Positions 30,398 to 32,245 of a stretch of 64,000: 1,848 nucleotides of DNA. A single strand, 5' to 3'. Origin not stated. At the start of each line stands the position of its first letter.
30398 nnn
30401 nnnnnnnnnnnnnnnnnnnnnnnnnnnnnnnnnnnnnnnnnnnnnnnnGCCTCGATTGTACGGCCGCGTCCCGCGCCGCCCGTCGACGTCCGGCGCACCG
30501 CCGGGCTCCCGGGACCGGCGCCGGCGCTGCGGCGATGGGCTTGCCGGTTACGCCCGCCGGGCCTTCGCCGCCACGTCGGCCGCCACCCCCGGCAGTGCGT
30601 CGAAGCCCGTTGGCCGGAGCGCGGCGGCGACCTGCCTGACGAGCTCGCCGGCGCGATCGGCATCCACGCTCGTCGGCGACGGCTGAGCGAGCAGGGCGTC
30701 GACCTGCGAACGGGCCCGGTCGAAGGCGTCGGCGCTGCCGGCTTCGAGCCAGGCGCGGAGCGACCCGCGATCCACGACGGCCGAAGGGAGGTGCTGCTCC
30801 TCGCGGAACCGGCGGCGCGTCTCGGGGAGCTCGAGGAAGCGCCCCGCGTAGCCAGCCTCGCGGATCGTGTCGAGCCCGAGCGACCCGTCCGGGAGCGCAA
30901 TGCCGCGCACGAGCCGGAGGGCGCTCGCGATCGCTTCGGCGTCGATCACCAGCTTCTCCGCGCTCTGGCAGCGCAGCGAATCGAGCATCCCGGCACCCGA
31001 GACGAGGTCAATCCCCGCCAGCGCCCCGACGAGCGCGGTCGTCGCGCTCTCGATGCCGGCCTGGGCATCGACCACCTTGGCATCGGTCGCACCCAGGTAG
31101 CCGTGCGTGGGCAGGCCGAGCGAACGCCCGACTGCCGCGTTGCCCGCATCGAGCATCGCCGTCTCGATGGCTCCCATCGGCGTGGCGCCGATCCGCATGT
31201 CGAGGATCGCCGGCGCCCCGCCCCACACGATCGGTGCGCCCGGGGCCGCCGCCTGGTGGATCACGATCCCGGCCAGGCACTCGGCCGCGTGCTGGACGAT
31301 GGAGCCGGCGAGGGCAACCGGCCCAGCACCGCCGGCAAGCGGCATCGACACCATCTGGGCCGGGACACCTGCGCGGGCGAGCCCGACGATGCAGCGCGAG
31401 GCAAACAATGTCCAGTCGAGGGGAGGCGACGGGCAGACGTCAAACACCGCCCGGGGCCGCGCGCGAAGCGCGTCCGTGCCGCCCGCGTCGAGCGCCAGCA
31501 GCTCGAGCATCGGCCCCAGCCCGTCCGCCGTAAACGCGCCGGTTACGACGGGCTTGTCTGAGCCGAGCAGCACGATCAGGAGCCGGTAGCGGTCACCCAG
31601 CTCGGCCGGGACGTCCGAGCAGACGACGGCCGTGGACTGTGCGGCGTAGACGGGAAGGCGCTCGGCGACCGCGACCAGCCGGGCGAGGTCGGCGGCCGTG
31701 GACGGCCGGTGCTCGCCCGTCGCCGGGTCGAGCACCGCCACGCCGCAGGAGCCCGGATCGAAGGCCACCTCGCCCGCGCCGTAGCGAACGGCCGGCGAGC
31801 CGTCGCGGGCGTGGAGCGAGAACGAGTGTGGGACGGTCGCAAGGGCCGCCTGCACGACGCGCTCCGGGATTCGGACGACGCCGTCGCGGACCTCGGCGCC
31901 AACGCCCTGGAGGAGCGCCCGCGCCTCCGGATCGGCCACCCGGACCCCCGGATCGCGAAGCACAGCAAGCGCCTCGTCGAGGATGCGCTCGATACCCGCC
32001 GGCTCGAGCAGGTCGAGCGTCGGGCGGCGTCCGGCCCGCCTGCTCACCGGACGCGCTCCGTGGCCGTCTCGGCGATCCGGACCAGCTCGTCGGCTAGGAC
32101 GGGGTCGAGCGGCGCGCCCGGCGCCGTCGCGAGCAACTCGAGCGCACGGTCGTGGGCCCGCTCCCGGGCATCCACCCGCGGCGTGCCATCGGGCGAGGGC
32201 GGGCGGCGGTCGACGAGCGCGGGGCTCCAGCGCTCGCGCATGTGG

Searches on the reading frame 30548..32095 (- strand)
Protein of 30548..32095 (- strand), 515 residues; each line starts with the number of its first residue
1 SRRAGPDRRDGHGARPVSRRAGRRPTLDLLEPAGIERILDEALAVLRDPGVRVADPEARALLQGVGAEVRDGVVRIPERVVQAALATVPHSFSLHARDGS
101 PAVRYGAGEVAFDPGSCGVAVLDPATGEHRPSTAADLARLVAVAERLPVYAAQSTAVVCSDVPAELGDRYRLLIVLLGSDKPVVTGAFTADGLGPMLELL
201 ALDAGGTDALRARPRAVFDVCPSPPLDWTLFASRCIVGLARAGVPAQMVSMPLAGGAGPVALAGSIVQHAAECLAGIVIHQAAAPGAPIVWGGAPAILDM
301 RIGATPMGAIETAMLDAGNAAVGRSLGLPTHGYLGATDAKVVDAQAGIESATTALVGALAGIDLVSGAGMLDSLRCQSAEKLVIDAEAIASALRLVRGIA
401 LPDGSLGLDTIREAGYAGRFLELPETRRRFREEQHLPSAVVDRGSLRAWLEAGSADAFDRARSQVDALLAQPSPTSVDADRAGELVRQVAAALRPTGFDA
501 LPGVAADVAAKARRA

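Call 10: search_protein_families(library=ncbifam, proteins=[window:30548-32095:-], max_evalue=0.001)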
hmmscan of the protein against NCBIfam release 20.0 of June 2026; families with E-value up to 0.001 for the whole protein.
window:30548-32095:- (515 aa): 1 family
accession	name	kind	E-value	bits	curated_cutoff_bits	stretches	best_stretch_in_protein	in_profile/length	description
TIGR02369.2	trimeth_pyl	equivalog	3.3e-103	345.7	525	1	27-489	3-465/469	[trimethylamine--corrinoid protein] Co-methyltransferase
